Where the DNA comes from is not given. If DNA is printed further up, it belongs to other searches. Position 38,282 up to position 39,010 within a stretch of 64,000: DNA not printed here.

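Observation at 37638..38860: TipAS-type MerR sensor divergently coupled to a proline-less ribosomal protein L11 paralog: candidate inducible thiopeptide target-replacement module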

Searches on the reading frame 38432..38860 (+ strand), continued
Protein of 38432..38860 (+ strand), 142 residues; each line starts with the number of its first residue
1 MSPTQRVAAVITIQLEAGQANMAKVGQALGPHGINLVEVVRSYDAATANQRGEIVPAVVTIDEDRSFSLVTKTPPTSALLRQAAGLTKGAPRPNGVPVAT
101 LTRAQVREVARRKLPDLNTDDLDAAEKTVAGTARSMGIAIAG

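Call 60: list_cluster_members(proteins=[P0186, P0163, P0167, P0190, P0198, P0202, P0160, P0177, P0065, P0197])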
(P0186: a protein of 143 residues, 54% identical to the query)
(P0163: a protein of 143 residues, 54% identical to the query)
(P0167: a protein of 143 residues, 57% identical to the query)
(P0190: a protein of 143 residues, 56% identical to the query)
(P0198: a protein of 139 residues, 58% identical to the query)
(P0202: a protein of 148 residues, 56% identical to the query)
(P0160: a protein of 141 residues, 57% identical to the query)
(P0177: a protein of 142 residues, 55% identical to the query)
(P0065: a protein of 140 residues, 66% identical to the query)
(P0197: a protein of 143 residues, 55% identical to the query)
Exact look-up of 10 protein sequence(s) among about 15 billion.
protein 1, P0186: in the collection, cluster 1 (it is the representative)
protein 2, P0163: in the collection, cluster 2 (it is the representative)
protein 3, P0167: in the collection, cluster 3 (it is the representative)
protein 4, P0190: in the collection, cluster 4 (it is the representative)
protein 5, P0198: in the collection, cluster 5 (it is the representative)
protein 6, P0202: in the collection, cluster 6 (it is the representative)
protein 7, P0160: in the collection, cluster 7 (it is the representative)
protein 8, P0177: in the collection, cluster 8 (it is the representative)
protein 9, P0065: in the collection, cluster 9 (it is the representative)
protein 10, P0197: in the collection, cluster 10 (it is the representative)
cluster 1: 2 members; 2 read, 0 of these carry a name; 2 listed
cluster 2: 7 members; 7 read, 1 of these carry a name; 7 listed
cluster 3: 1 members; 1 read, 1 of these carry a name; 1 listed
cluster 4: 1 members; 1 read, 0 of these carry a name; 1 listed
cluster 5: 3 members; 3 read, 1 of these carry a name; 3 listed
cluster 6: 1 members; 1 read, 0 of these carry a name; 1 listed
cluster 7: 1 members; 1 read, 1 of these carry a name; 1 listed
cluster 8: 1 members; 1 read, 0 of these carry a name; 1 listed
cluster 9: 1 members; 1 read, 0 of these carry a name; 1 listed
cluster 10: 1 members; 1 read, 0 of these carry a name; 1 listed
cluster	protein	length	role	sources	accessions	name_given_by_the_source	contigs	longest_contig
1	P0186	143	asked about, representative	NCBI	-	-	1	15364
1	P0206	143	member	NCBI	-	-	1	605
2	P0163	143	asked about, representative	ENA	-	-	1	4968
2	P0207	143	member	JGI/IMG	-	large subunit ribosomal protein L11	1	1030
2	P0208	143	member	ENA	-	-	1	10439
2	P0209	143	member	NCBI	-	-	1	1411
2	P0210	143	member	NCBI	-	-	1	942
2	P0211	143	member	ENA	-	-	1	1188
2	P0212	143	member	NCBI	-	-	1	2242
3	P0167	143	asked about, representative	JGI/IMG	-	large subunit ribosomal protein L11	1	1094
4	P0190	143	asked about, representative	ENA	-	-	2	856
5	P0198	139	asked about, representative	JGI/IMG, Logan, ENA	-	-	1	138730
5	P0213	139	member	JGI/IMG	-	large subunit ribosomal protein L11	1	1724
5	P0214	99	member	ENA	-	-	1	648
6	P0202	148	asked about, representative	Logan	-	-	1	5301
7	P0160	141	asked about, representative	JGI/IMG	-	large subunit ribosomal protein L11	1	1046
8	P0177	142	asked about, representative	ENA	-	-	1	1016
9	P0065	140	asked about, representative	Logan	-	-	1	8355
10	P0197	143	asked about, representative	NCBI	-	-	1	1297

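Call 61: find_encoding_contigs(protein=P0198, flank=4000, max_places=2)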
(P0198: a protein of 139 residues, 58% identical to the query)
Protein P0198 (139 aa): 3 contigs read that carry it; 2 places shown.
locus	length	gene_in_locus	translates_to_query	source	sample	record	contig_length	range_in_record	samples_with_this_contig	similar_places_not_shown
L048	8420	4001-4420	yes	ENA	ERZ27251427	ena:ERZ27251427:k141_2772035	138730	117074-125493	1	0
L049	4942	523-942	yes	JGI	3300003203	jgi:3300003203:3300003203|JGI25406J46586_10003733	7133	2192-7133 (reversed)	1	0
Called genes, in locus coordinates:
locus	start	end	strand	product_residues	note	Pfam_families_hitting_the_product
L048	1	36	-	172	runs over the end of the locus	PF01381:HTH_3 (faint), PF12844:HTH_19 (weak), PF13560:HTH_31 (faint)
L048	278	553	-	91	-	-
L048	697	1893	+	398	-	-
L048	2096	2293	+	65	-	-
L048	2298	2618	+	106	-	-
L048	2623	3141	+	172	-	PF25087:GMPPB_C (faint), PF25084:LbH_EIF2B (weak), PF00132:Hexapep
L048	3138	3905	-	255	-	-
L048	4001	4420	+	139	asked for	PF03946:Ribosomal_L11_N, PF00298:Ribosomal_L11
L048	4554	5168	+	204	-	PF14200:RicinB_lectin_2 (weak), PF00652:Ricin_B_lectin (weak)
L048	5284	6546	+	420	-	PF00464:SHMT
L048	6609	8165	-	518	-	PF02638:GHL10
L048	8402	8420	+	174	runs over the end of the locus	PF01047:MarR, PF09339:HTH_IclR (weak), PF12802:MarR_2, PF13463:HTH_27 (weak), PF25212:HVO_A0114 (weak)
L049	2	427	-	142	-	?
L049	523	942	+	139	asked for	PF03946:Ribosomal_L11_N, PF00298:Ribosomal_L11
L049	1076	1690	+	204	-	PF14200:RicinB_lectin_2 (weak), PF00652:Ricin_B_lectin (weak)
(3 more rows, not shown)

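Call 62: find_encoding_contigs(protein=P0186, flank=4000, max_places=2)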
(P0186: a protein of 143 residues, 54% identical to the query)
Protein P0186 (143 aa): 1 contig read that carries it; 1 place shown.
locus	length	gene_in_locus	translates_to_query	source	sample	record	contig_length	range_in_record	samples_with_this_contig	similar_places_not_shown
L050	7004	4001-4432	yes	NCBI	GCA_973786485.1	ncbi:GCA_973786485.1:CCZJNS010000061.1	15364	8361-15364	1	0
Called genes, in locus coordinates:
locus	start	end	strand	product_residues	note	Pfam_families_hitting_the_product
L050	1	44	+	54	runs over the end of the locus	PF00471:Ribosomal_L33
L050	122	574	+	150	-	PF01575:MaoC_dehydratas (weak), PF13452:FAS1_DH_region, PF22622:MFE-2_hydrat-2_N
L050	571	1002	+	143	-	PF01575:MaoC_dehydratas, PF13452:FAS1_DH_region (weak)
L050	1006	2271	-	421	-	PF00155:Aminotran_1_2, PF01041:DegT_DnrJ_EryC1 (faint)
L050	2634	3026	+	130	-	PF00584:SecE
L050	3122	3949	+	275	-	PF02357:NusG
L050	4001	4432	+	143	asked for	PF03946:Ribosomal_L11_N, PF00298:Ribosomal_L11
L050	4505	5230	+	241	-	PF00687:Ribosomal_L1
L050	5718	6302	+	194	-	PF00466:Ribosomal_L10, PF27436:RL10_C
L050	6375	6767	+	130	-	PF16320:Ribosomal_L12_N, PF00542:Ribosomal_L12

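Call 63: search_protein_families(library=pfam, proteins=[L048:3138-3905:-, L048:4001-4420:+], max_evalue=0.01)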
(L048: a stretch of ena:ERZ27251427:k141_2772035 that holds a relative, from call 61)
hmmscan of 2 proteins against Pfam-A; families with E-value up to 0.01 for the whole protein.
L048:3138-3905:- (255 aa): 3 families
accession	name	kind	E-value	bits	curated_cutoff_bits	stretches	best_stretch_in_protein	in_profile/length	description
PF00583.31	Acetyltransf_1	-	0.0001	23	20.7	1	162-243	31-116/116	Acetyltransferase (GNAT) family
PF13508.13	Acetyltransf_7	-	0.0011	19.7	27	1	173-244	12-83/84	Acetyltransferase (GNAT) domain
PF13673.13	Acetyltransf_10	-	0.0013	19.1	23.6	1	153-248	20-112/128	Acetyltransferase (GNAT) domain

L048:4001-4420:+ (139 aa): 2 families
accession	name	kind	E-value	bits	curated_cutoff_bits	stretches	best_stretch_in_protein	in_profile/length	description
PF00298.24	Ribosomal_L11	-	3.3e-23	82.3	21.4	1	70-137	1-69/69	Ribosomal protein L11, RNA binding domain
PF03946.19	Ribosomal_L11_N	-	4.3e-13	49.2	32.9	1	9-65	1-58/58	Ribosomal protein L11, N-terminal domain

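Call 67: find_homologous_proteins(query=L001:4932-5975:-, max_evalue=1e-10)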
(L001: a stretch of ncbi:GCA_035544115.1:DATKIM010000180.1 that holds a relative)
Query L001:4932-5975:- (347 aa): 1125 proteins with E <= 1e-10 among 8000 candidates; the best 120 are listed.
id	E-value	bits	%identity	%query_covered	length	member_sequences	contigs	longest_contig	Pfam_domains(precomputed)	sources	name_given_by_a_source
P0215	1.5e-163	562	82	92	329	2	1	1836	PF00376.30,PF13411.13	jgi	jgi:DNA-binding transcriptional MerR regulator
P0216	1.0e-160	553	81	90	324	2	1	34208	PF00376.30,PF13411.13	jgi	jgi:DNA-binding transcriptional MerR regulator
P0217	5.6e-143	495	76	89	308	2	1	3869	PF00376.30,PF13411.13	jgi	jgi:DNA-binding transcriptional MerR regulator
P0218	2.9e-137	476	71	90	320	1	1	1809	PF00376.30,PF13411.13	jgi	jgi:DNA-binding transcriptional MerR regulator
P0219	6.9e-133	461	69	90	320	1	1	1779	PF00376.30,PF13411.13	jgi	-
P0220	3.9e-108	380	61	90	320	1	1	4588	PF00376.30,PF13411.13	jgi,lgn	jgi:DNA-binding transcriptional MerR regulator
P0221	1.5e-107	378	58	90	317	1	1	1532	PF00376.30,PF13411.13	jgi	-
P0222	2.6e-94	335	58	84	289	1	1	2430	PF00376.30,PF13411.13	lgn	-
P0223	6.0e-84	301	70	60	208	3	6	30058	PF00376.30,PF13411.13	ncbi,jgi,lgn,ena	-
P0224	1.9e-75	273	49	86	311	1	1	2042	PF00376.30,PF13411.13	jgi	jgi:DNA-binding transcriptional MerR regulator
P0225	3.1e-75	272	47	86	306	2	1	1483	PF00376.30,PF13411.13,PF09278.18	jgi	jgi:DNA-binding transcriptional MerR regulator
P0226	3.1e-75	272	49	87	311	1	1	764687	PF00376.30,PF13411.13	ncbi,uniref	ncbi:MerR family transcriptional regulator [Kitasatospora sp. NPDC008050]|uniref:MerR family transcr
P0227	3.3e-75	272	48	86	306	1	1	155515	PF00376.30,PF13411.13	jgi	jgi:DNA-binding transcriptional MerR regulator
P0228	3.4e-74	269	47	87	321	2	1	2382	PF00376.30,PF13411.13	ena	-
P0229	6.5e-74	268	48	87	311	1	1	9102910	PF00376.30,PF13411.13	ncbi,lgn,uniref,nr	ncbi:helix-turn-helix domain-containing protein [Kitasatospora sp. NBC_01302]|uniref:helix-turn-heli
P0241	2.0e-71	259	45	89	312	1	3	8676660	PF00376.30,PF13411.13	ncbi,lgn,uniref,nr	ncbi:MerR family transcriptional regulator [Longispora fulva]|uniref:DNA-binding transcriptional Mer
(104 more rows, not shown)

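Call 68: find_encoding_contigs(protein=P0229, flank=5000, max_places=2)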
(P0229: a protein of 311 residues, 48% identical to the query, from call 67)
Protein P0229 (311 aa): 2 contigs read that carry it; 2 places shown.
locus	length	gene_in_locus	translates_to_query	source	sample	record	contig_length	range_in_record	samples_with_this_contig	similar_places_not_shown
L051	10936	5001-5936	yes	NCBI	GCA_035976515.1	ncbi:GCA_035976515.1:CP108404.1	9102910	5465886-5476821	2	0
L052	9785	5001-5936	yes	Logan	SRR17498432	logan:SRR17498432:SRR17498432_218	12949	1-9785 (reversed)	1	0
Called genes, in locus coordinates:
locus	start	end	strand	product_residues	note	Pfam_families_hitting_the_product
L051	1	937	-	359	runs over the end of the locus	PF00657:Lipase_GDSL, PF13472:Lipase_GDSL_2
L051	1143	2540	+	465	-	PF00291:PALP, PF00571:CBS (faint)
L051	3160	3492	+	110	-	-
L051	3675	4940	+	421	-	PF17964:Big_10, PF13205:Big_5 (weak), PF03734:YkuD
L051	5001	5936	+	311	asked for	PF00376:MerR, PF13411:MerR_1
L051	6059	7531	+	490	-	PF01266:DAO (faint), PF01593:Amino_oxidase, PF13450:NAD_binding_8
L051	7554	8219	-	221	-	PF01625:PMSR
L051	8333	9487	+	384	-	PF01053:Cys_Met_Meta_PP, PF00155:Aminotran_1_2 (weak), PF00266:Aminotran_5 (weak)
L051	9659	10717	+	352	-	PF00005:ABC_tran, PF13304:AAA_21, PF13732:DrrA1-3_C (weak)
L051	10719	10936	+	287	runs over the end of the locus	PF01061:ABC2_membrane, PF12698:ABC2_membrane_3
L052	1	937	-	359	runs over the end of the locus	PF00657:Lipase_GDSL, PF13472:Lipase_GDSL_2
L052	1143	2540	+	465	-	PF00291:PALP, PF00571:CBS (faint)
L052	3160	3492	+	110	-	-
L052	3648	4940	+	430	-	PF17964:Big_10, PF13205:Big_5 (weak), PF03734:YkuD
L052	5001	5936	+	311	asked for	PF00376:MerR, PF13411:MerR_1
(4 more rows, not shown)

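Call 69: find_encoding_contigs(protein=P0241, flank=5000, max_places=2)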
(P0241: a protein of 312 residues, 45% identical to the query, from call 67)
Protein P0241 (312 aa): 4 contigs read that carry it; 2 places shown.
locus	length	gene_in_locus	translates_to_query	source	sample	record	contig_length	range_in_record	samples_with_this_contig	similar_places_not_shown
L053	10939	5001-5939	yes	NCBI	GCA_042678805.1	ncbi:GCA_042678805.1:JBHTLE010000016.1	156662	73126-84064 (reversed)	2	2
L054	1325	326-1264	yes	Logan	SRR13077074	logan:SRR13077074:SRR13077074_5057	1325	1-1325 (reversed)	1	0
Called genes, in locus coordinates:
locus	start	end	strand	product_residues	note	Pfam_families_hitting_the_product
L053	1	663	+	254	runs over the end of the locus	-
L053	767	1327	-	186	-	PF11452:DUF3000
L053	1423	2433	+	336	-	PF01208:URO-D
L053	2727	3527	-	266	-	PF02985:HEAT (faint), PF13646:HEAT_2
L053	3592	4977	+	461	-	PF00890:FAD_binding_2 (weak), PF01266:DAO (weak), PF01593:Amino_oxidase, PF07992:Pyr_redox_2 (faint), PF13450:NAD_binding_8, PF13454:NAD_binding_9 (faint)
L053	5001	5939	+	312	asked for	PF00376:MerR, PF13411:MerR_1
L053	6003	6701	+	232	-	PF06778:Chlor_dismutase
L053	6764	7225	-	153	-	PF00583:Acetyltransf_1, PF13673:Acetyltransf_10, PF13508:Acetyltransf_7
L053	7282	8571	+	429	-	PF00501:AMP-binding, PF13193:AMP-binding_C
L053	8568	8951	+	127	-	PF01243:PNPOx_N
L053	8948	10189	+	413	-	PF00590:TP_methylase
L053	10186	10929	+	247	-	PF00590:TP_methylase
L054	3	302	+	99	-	?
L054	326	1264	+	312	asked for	PF00376:MerR, PF13411:MerR_1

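Call 77: search_protein_families(library=ncbifam, proteins=[L047:2486-2914:+, L004:4001-4423:+, P0023, P0043, P0084, P0090, P0186, P0198, L046:5995-6417:+], max_evalue=1e-20)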
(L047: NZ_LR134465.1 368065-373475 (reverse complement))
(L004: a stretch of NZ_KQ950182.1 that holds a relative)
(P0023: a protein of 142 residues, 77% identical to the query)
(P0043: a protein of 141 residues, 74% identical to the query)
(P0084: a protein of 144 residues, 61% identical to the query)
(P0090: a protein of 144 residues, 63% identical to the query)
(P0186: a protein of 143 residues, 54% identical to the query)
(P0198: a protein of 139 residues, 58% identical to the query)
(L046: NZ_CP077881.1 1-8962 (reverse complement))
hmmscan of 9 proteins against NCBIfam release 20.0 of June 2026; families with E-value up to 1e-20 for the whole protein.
L047:2486-2914:+ (143 aa): 3 families
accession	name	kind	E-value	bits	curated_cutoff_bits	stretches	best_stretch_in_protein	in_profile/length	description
TIGR01632.1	L11_bact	equivalog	4.1e-63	211.5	141.85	1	6-143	1-139/140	50S ribosomal protein L11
NF002232.0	PRK01143.1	equivalog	1.4e-39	135.7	162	1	10-143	4-138/164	50S ribosomal protein L11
NF011111.0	PRK14539.1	equivalog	2e-39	135.4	310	1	4-143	2-137/196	50S ribosomal protein L11/unknown domain fusion protein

L004:4001-4423:+ (141 aa): 3 families
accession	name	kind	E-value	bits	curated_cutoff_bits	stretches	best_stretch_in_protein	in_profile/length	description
TIGR01632.1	L11_bact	equivalog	3.8e-57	192.2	141.85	1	5-141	1-138/140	50S ribosomal protein L11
NF011111.0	PRK14539.1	equivalog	9e-36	123.5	310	1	4-141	3-136/196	50S ribosomal protein L11/unknown domain fusion protein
NF002232.0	PRK01143.1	equivalog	9.2e-33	113.6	162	1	9-141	4-137/164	50S ribosomal protein L11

P0023 (142 aa): 3 families
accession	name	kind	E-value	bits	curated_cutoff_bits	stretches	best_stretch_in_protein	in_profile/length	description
TIGR01632.1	L11_bact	equivalog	8.9e-44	148.8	141.85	1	5-141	1-139/140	50S ribosomal protein L11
NF011111.0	PRK14539.1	equivalog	5.4e-33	114.4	310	1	4-140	3-136/196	50S ribosomal protein L11/unknown domain fusion protein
NF002232.0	PRK01143.1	equivalog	6e-26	91.4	162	1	8-141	3-138/164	50S ribosomal protein L11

P0043 (141 aa): 3 families
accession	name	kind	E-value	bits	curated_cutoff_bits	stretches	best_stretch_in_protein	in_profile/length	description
TIGR01632.1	L11_bact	equivalog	6.2e-47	159.1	141.85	1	5-140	1-138/140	50S ribosomal protein L11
NF011111.0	PRK14539.1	equivalog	5.2e-31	108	310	1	4-140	3-136/196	50S ribosomal protein L11/unknown domain fusion protein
NF002232.0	PRK01143.1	equivalog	9e-28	97.4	162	1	9-141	4-138/164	50S ribosomal protein L11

P0084 (144 aa): 3 families
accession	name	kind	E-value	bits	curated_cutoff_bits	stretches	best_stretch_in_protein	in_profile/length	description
TIGR01632.1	L11_bact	equivalog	3.4e-45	153.4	141.85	1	5-142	1-139/140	50S ribosomal protein L11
NF011111.0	PRK14539.1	equivalog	9.9e-29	100.5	310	1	4-141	3-136/196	50S ribosomal protein L11/unknown domain fusion protein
NF002232.0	PRK01143.1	equivalog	2.2e-27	96.1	162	1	8-142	3-138/164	50S ribosomal protein L11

P0090 (144 aa): 3 families
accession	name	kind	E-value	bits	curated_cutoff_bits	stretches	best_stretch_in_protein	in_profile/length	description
TIGR01632.1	L11_bact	equivalog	3.1e-52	176.2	141.85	1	7-143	1-139/140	50S ribosomal protein L11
NF011111.0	PRK14539.1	equivalog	4.5e-34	117.9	310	1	4-144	1-138/196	50S ribosomal protein L11/unknown domain fusion protein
NF002232.0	PRK01143.1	equivalog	1.5e-27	96.7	162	1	13-144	6-139/164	50S ribosomal protein L11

P0186 (143 aa): 3 families
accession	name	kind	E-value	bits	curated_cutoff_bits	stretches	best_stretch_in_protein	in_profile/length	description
TIGR01632.1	L11_bact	equivalog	4.4e-55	185.5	141.85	1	7-143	2-140/140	50S ribosomal protein L11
NF011111.0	PRK14539.1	equivalog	1.5e-33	116.3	310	1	5-141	3-136/196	50S ribosomal protein L11/unknown domain fusion protein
NF002232.0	PRK01143.1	equivalog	2.7e-28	99.1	162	1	10-141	4-137/164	50S ribosomal protein L11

P0198 (139 aa): 3 families
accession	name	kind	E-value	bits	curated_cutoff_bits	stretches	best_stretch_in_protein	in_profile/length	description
TIGR01632.1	L11_bact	equivalog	1e-38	132.5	141.85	1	6-138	4-139/140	50S ribosomal protein L11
NF011111.0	PRK14539.1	equivalog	4.5e-28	98.4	310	1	22-137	20-136/196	50S ribosomal protein L11/unknown domain fusion protein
NF002232.0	PRK01143.1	equivalog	3.2e-22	79.3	162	1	18-137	15-137/164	50S ribosomal protein L11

L046:5995-6417:+ (141 aa): 3 families
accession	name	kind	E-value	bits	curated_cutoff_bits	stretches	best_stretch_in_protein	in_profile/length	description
TIGR01632.1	L11_bact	equivalog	1.4e-55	187.1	141.85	1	3-140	1-139/140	50S ribosomal protein L11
NF002232.0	PRK01143.1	equivalog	1.7e-37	129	162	1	6-141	3-139/164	50S ribosomal protein L11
NF011111.0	PRK14539.1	equivalog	3.1e-36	125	310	1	1-140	2-137/196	50S ribosomal protein L11/unknown domain fusion protein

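Call 79: predict_structure(alignment_id=A3)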
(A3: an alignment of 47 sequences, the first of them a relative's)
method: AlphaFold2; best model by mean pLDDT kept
length: 324 residues; sequences in the alignment: 47
mean_pLDDT: 91.9   pTM: 0.78
mean pLDDT of the five models: 91.9, 90.5, 89.4, 88.6, 88.0
residues with pLDDT >= 90: 261; 70-90: 51; 50-70: 11; < 50: 1
segments of 3 or more residues with pLDDT < 50: none
pLDDT, mean of each block of 10 residues (from residue 1): 72 95 97 95 95 94 91 90 89 91 97 96 95 96 95 91 93 97 98 95 91 89 93 96 94 93 95 90 93 77 92 87 63
secondary structure, 60 per line:
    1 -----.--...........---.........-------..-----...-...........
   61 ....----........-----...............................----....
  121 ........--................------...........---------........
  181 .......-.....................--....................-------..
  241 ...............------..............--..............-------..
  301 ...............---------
elements in order: E9-11 H12-19 H23-31 E46-48 H50-64 H69-76 H82-112 H117-128 H131-146 H153-163 H173-187 H189-209 H212-231 H239-255 H262-275 H278-291 H299-315

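Call 80: predict_structure(alignment_id=A4)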
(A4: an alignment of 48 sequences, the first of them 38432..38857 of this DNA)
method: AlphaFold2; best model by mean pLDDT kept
length: 142 residues; sequences in the alignment: 48
mean_pLDDT: 88.6   pTM: 0.71
mean pLDDT of the five models: 88.6, 87.7, 87.4, 83.6, 80.5
residues with pLDDT >= 90: 96; 70-90: 33; 50-70: 12; < 50: 1
segments of 3 or more residues with pLDDT < 50: none
pLDDT, mean of each block of 10 residues (from residue 1): 74 92 93 94 92 91 93 90 79 74 94 92 95 90 80
secondary structure, 60 per line:
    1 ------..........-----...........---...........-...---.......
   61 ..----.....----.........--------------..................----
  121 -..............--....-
elements in order: E7-16 H22-32 H36-46 E54-62 E67-71 H76-84 E99-102 H103-116 H122-135 E138-141

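Call 83: fold_search(model_id=the predicted structure, library=pdb)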
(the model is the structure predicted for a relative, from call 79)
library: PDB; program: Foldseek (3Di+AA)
matches with E <= 10: 190; with E <= 0.001: 3
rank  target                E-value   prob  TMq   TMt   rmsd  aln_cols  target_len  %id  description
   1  3d71_A                6.9e-04  1.00  0.25  0.30  10.6       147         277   21  Crystal structure of E253Q BMRR bound to 22 base pair promoter site (released 2008-08-26)
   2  1r8d_B                7.8e-04  1.00  0.25  0.72   1.6        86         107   34  Crystal Structure of MtaN Bound to DNA (released 2004-08-17)
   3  1r8d_A                9.4e-04  1.00  0.23  0.63   4.2       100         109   30  Crystal Structure of MtaN Bound to DNA (released 2004-08-17)
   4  3hh0_A                1.0e-03  1.00  0.24  0.54  14.3       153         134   22  Crystal structure of a transcriptional regulator, MerR family from Bacillus cereus (released 2009-05-26)
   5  3d70_A                1.1e-03  1.00  0.27  0.31   4.5       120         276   24  Crystal structure of E253A mutant of BMRR bound to 22-bp oligonucleotide (released 2008-08-26)
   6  3d6y_A                1.5e-03  1.00  0.27  0.31   4.6       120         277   24  Crystal structure of R275E mutant of BMRR bound to DNA and berberine (released 2008-08-26)
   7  3hh0_C                1.9e-03  1.00  0.24  0.56  14.3       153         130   22  Crystal structure of a transcriptional regulator, MerR family from Bacillus cereus (released 2009-05-26)
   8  3q1m_A                2.2e-03  1.00  0.27  0.31   4.0       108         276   25  Crystal Structure of BmrR Dimer bound to DNA and the ligand 4-amino-quinaldine (released 2011-06-15)
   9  2vz4_A                2.4e-03  1.00  0.22  0.66   4.3        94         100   37  The N-terminal domain of MerR-like protein TipAL bound to promoter DNA (released 2009-11-17)
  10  3hh0_B                2.4e-03  1.00  0.23  0.54  14.9       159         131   20  Crystal structure of a transcriptional regulator, MerR family from Bacillus cereus (released 2009-05-26)
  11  3qao                  2.7e-03  1.00  0.22  0.49   5.6       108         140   29  The crystal structure of the N-terminal domain of a MerR-like transcriptional regulator from Listeria monocytogenes EGD- (released 2011-01-26)
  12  6jni_C                4.3e-03  1.00  0.27  0.61   3.9       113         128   31  Crystal structure of the transcriptional regulator CadR from P. putida in complex with Zinc(II) and DNA (released 2019-09-25)
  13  6jni_A                4.3e-03  1.00  0.25  0.50   4.6       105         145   33  Crystal structure of the transcriptional regulator CadR from P. putida in complex with Zinc(II) and DNA (released 2019-09-25)
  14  5xbt_A                4.7e-03  1.00  0.30  0.36   2.3       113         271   32  The structure of BrlR bound to c-di-GMP (released 2018-05-02)
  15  6jni_G                4.7e-03  1.00  0.27  0.59   4.5       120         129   30  Crystal structure of the transcriptional regulator CadR from P. putida in complex with Zinc(II) and DNA (released 2019-09-25)
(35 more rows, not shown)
